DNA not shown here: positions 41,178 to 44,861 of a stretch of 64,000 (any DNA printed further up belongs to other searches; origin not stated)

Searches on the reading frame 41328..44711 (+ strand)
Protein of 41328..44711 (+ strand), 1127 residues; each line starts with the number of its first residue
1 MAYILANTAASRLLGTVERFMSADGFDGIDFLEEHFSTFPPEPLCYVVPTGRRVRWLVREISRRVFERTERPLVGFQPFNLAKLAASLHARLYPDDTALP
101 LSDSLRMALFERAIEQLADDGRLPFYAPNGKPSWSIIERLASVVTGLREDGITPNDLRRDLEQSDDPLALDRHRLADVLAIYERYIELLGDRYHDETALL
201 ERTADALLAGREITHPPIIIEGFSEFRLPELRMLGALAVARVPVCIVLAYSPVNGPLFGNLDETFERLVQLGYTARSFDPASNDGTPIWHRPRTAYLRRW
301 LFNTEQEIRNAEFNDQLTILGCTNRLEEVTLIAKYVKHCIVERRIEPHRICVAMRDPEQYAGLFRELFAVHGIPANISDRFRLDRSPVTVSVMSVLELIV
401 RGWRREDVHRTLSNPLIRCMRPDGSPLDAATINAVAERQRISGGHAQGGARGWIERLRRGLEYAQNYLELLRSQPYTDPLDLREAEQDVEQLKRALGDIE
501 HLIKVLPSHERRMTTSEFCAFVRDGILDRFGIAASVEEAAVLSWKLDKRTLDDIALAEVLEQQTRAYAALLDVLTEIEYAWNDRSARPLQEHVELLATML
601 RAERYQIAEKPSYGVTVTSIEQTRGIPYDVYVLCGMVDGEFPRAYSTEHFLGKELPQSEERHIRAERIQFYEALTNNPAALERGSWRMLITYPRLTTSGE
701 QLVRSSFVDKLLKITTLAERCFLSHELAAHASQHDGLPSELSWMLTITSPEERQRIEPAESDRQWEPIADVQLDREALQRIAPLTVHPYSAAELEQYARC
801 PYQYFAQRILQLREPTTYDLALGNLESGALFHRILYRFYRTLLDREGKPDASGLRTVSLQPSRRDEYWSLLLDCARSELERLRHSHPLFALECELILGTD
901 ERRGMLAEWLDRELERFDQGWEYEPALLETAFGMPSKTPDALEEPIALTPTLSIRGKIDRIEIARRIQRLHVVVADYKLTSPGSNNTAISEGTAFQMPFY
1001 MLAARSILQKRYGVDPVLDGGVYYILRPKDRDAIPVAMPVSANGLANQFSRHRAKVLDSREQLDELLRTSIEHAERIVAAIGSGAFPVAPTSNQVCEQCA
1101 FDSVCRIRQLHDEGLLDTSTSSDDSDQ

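Call 56: search_protein_families(library=pfam, proteins=[window:41328-44711:+], max_evalue=0.0001)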
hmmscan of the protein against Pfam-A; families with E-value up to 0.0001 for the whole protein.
window:41328-44711:+ (1127 aa): 3 families
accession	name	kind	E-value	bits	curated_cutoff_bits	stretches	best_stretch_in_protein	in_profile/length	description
PF12705.13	PDDEXK_1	-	5e-34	118.8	22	1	789-1106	2-247/247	PD-(D/E)XK nuclease superfamily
PF21445.3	ADDB_N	-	5.2e-10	39.4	26.6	1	135-270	114-260/290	ADDB, N-terminal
PF13361.12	UvrD_C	-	2.8e-08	34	25.6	0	563-675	237-337/350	UvrD-like helicase C-terminal domain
